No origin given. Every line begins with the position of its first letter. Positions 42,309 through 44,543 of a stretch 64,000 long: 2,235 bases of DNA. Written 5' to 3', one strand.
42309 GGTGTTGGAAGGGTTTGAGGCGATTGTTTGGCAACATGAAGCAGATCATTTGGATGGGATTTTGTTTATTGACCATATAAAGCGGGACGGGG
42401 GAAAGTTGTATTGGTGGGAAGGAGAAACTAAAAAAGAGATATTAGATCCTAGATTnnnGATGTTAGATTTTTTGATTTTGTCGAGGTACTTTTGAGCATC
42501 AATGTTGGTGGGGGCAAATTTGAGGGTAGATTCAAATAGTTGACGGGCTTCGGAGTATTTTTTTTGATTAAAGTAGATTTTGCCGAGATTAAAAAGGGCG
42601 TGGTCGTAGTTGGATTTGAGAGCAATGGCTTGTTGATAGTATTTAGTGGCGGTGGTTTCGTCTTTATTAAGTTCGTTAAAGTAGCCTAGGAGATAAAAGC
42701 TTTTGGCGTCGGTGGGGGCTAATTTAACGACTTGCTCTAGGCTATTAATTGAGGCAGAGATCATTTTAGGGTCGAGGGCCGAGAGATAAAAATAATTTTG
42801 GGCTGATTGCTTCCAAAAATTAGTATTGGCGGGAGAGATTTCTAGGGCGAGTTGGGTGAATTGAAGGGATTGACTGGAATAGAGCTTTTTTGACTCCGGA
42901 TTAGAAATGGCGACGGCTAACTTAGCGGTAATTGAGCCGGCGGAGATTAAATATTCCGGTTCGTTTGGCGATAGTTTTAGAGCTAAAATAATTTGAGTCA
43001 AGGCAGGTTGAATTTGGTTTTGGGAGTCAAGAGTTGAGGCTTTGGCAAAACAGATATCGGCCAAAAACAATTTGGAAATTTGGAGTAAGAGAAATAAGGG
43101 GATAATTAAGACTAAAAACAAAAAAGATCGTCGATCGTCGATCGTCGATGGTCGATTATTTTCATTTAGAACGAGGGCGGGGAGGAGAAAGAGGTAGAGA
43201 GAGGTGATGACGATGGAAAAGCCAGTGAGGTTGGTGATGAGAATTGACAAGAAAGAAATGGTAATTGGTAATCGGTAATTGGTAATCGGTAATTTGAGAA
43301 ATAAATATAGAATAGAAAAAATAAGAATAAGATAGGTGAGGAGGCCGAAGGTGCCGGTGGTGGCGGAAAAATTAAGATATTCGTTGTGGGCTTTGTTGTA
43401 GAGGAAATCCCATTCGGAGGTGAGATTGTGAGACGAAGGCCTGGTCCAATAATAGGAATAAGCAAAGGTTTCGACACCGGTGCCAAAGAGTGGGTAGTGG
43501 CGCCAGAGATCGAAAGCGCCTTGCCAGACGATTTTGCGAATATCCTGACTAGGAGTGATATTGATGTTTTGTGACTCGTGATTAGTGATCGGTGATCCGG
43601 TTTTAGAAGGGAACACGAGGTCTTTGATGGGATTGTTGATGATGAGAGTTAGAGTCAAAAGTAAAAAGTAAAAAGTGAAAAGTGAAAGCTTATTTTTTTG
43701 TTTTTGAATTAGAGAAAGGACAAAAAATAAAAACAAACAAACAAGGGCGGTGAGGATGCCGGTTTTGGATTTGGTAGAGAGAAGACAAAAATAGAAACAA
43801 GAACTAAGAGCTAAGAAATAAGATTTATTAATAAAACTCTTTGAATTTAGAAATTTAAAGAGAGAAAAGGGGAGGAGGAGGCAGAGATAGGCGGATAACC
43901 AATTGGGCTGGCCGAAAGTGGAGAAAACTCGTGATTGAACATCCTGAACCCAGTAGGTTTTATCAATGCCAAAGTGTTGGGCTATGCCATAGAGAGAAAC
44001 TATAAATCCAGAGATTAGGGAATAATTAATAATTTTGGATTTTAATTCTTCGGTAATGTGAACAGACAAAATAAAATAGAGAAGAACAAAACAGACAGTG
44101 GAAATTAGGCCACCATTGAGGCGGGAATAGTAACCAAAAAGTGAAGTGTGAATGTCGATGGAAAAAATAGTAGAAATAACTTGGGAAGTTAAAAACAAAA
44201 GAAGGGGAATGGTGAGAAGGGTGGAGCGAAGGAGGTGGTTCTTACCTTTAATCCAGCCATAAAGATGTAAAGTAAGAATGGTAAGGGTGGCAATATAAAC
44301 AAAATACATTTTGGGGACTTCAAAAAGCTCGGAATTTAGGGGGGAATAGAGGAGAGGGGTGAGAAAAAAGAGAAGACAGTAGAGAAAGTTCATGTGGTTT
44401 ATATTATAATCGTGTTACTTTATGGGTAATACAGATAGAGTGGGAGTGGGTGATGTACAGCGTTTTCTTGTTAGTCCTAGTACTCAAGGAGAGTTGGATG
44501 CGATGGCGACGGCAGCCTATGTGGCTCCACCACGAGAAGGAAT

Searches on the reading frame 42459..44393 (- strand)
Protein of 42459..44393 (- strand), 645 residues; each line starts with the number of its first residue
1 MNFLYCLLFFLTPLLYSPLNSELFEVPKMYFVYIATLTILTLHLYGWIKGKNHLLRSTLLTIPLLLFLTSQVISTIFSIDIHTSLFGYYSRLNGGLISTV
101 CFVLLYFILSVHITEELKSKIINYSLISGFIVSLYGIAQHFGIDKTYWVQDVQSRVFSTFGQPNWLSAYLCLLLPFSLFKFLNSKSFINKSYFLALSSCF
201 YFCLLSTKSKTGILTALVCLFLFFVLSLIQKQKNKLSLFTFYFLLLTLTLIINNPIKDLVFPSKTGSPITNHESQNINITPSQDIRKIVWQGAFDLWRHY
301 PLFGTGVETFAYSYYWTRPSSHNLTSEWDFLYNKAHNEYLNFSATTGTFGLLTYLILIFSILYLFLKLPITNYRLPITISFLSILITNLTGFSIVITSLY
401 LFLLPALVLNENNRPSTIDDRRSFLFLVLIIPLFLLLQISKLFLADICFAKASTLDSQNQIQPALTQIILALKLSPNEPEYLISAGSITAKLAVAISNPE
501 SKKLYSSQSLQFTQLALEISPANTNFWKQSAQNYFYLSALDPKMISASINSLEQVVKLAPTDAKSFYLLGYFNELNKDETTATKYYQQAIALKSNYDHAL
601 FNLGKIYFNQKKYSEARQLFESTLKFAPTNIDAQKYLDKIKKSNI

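Call 65: search_protein_families(library=pfam, proteins=[window:42459-44393:-], max_evalue=0.0001)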
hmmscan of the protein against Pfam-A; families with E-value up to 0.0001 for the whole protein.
window:42459-44393:- (645 aa): 11 families
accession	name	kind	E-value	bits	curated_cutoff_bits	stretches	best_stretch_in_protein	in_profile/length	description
PF04932.20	Wzy_C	-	6e-17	62.2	31.7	1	199-355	5-149/149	O-Antigen ligase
PF07719.23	TPR_2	-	3.3e-11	42.8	27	1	599-630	3-34/34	Tetratricopeptide repeat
PF13181.12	TPR_8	-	7e-11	41.8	25.7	0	598-629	2-33/34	Tetratricopeptide repeat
PF00515.34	TPR_1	-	2.8e-10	40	27.8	1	599-630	3-34/34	Tetratricopeptide repeat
PF13414.12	TPR_11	-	4.4e-09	36.3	26.8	0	583-610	14-41/42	TPR repeat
PF13431.12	TPR_17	-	2.7e-08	33.9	24.4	0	585-618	1-34/34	Tetratricopeptide repeat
PF13432.12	TPR_16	-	1.8e-07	31.9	32.7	0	583-630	17-64/65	Tetratricopeptide repeat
PF14559.12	TPR_19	-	2.4e-07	31.4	25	1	578-634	6-62/68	Tetratricopeptide repeat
PF13174.12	TPR_6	-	1.3e-05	26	26.3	0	599-628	2-31/33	Tetratricopeptide repeat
PF13424.12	TPR_12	-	1.7e-05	25.3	30.1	1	565-627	5-75/77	Tetratricopeptide repeat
PF13428.12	TPR_14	-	6.4e-05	23.7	23.5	0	599-636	3-40/44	Tetratricopeptide repeat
